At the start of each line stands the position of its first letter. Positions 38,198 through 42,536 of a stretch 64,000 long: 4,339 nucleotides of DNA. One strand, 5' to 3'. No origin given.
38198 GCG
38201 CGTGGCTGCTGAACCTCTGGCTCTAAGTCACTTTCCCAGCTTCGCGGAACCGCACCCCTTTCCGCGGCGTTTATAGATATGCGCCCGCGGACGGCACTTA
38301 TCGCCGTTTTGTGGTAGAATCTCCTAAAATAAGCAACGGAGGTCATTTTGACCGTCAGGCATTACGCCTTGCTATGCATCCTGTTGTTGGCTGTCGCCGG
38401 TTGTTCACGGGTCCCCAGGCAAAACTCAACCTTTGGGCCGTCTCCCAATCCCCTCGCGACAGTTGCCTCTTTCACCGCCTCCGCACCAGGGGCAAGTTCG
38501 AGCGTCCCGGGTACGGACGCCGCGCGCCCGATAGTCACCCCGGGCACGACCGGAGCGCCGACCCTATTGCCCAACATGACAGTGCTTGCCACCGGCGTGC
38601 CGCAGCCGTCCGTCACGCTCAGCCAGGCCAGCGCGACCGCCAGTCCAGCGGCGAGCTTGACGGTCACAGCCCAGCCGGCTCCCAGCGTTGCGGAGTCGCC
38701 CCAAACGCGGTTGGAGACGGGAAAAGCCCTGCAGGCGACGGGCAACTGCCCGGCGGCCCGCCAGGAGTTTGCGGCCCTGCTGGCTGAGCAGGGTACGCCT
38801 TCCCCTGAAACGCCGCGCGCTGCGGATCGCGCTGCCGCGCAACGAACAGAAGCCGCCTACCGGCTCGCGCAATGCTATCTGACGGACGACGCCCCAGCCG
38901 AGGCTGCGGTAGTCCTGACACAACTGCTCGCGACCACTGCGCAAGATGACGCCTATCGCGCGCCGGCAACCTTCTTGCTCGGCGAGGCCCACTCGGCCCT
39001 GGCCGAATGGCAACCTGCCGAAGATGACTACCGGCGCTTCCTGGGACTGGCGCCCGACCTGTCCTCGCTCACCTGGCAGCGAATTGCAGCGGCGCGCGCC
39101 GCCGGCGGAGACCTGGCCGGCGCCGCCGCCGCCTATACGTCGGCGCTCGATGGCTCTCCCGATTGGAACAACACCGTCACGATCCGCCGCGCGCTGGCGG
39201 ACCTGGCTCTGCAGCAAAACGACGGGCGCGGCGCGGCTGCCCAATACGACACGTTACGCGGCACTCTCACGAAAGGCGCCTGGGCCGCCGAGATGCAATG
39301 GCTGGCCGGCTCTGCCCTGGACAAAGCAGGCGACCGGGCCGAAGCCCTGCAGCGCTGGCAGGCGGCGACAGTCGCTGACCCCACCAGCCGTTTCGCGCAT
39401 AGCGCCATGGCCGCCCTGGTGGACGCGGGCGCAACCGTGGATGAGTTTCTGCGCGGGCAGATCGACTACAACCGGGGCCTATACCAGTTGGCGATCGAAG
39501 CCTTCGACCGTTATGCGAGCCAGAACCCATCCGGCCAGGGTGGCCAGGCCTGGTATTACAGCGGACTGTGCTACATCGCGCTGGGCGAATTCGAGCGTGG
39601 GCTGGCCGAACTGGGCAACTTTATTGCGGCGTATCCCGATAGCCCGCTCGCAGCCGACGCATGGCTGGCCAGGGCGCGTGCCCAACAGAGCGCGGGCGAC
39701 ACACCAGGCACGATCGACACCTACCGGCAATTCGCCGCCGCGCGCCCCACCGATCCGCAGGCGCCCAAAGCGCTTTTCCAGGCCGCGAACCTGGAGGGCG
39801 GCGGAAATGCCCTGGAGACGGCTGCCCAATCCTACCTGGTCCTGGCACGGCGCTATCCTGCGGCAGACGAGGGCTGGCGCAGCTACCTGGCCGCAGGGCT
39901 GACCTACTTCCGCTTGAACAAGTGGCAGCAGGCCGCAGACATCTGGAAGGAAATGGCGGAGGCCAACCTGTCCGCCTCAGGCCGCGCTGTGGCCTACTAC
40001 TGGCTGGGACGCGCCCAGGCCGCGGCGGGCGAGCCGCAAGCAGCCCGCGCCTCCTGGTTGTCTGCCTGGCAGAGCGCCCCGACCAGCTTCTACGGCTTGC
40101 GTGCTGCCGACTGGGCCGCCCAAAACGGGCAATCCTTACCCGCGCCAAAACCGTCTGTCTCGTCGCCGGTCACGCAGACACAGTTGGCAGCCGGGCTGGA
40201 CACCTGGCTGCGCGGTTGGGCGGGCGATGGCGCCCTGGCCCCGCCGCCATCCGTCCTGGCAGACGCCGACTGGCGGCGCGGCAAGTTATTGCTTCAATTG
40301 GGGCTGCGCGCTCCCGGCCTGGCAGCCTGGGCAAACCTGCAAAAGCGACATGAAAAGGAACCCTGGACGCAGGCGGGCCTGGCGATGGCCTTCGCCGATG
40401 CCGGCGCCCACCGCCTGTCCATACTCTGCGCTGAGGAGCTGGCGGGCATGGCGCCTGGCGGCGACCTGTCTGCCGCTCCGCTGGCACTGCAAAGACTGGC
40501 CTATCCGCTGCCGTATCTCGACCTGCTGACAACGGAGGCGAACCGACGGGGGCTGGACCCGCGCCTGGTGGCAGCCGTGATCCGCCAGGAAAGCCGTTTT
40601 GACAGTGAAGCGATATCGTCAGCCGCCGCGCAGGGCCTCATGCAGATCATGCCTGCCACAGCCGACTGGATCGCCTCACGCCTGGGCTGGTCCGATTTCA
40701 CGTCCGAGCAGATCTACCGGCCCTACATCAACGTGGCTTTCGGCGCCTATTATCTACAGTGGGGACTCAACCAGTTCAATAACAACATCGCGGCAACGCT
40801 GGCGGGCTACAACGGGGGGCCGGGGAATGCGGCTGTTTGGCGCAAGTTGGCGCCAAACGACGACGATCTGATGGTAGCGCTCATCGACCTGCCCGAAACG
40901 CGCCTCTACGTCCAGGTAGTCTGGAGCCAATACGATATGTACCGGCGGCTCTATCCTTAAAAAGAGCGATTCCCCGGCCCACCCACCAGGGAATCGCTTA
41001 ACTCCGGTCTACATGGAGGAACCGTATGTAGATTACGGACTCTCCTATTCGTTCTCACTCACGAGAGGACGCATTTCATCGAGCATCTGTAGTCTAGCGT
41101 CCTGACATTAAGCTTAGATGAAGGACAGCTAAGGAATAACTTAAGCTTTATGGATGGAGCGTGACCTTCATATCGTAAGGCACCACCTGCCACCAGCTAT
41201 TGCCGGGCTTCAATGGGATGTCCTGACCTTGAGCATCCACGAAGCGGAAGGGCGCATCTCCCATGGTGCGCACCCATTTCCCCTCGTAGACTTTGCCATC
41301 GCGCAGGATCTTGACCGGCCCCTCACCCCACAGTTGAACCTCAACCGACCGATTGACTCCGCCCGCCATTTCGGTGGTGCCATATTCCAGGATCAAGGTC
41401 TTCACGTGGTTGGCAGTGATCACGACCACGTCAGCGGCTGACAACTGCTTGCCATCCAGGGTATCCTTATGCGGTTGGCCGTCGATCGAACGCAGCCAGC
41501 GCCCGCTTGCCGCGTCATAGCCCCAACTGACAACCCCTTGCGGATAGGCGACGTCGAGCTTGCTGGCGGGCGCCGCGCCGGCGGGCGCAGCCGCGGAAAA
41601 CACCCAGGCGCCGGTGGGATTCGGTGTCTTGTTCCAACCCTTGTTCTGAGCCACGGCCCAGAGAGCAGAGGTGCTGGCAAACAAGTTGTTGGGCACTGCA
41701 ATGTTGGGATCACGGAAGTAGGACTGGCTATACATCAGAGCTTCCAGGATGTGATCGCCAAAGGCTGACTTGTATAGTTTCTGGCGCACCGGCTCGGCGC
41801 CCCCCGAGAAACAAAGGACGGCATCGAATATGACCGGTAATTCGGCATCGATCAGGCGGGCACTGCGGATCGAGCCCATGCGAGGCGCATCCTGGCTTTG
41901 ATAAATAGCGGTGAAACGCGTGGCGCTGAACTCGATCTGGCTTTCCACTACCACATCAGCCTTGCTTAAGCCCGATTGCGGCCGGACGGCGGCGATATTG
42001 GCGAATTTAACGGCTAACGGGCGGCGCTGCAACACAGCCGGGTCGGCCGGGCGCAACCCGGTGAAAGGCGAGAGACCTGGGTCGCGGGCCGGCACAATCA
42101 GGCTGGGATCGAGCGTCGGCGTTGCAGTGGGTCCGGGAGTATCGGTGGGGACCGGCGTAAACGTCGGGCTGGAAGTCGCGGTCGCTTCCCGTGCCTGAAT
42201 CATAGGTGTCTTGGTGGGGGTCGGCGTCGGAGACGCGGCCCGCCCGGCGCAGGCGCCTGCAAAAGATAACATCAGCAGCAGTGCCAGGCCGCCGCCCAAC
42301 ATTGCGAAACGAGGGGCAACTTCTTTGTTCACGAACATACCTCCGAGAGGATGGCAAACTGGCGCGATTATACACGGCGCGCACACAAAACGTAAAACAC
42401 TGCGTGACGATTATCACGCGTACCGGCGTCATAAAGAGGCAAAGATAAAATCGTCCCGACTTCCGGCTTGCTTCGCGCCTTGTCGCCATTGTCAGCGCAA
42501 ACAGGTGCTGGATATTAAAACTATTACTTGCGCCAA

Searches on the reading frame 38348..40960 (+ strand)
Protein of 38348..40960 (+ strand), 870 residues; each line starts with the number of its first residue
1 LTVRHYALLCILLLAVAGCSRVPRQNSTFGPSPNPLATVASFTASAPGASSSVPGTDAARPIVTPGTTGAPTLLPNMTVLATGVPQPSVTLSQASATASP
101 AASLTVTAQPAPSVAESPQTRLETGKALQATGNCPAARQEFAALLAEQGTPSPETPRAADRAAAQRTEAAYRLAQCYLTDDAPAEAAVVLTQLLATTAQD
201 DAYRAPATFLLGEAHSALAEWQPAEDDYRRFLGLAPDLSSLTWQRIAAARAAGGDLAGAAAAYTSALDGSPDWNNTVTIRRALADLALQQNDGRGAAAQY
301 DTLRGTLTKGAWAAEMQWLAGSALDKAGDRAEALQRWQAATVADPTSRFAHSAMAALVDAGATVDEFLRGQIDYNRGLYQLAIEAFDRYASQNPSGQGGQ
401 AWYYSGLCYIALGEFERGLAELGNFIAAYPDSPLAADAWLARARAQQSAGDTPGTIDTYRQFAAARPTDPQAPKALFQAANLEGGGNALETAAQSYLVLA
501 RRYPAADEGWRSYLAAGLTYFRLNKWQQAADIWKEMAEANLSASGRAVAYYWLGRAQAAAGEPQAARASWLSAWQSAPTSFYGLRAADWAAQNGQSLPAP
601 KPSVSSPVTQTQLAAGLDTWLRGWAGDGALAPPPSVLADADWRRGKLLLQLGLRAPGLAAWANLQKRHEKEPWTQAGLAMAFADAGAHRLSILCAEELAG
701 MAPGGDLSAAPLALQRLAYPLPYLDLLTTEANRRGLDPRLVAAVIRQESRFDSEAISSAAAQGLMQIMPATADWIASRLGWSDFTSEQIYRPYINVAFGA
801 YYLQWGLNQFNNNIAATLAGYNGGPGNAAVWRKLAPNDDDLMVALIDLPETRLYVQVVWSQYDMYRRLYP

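Call 35: search_protein_families(library=pfam, proteins=[window:38348-40960:+], max_evalue=0.00001)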
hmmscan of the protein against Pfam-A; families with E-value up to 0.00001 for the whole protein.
window:38348-40960:+ (870 aa): 8 families
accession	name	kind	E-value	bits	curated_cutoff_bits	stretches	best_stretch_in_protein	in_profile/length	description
PF01464.25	SLT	-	5.1e-29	100.7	21.3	1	729-837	5-110/117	Transglycosylase SLT domain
PF13174.12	TPR_6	-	2.5e-16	59.5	26.3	0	400-432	1-33/33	Tetratricopeptide repeat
PF07719.23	TPR_2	-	6.8e-10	38.7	27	0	400-431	2-33/34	Tetratricopeptide repeat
PF13432.12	TPR_16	-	1.3e-09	38.7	32.7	0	368-433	2-65/65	Tetratricopeptide repeat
PF14559.12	TPR_19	-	5.6e-08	33.4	25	0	253-309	4-57/68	Tetratricopeptide repeat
PF13428.12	TPR_14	-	8.8e-07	29.5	23.5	0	437-472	2-37/44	Tetratricopeptide repeat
PF13371.12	TPR_9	-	4.5e-06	27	35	0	352-397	18-63/73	Tetratricopeptide repeat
PF12895.13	ANAPC3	-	7.1e-06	26.7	27.2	0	364-424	24-81/82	Anaphase-promoting complex, cyclosome, subunit 3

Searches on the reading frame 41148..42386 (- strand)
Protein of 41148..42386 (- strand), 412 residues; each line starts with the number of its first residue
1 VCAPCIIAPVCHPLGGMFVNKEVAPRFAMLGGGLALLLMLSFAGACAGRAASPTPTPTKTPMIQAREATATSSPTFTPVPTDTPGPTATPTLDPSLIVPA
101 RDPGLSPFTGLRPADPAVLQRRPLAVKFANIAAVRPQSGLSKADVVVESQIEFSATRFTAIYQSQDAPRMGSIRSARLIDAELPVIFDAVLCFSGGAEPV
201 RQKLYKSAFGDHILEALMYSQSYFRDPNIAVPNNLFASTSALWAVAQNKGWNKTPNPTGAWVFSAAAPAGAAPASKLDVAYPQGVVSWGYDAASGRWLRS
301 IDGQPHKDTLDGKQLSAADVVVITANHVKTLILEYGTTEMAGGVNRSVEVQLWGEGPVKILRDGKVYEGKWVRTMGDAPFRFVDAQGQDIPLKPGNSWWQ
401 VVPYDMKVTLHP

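Call 35: search_protein_families(library=pfam, proteins=[window:41148-42386:-], max_evalue=0.00001)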
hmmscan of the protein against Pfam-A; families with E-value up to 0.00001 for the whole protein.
window:41148-42386:- (412 aa): 2 families
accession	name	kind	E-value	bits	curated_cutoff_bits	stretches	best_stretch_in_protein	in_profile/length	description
PF11258.13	DUF3048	-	4e-34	118.3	25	1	108-251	1-147/148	Protein of unknown function (DUF3048) N-terminal domain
PF17479.7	DUF3048_C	-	3.2e-22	79.5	25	1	278-398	2-113/114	Protein of unknown function (DUF3048) C-terminal domain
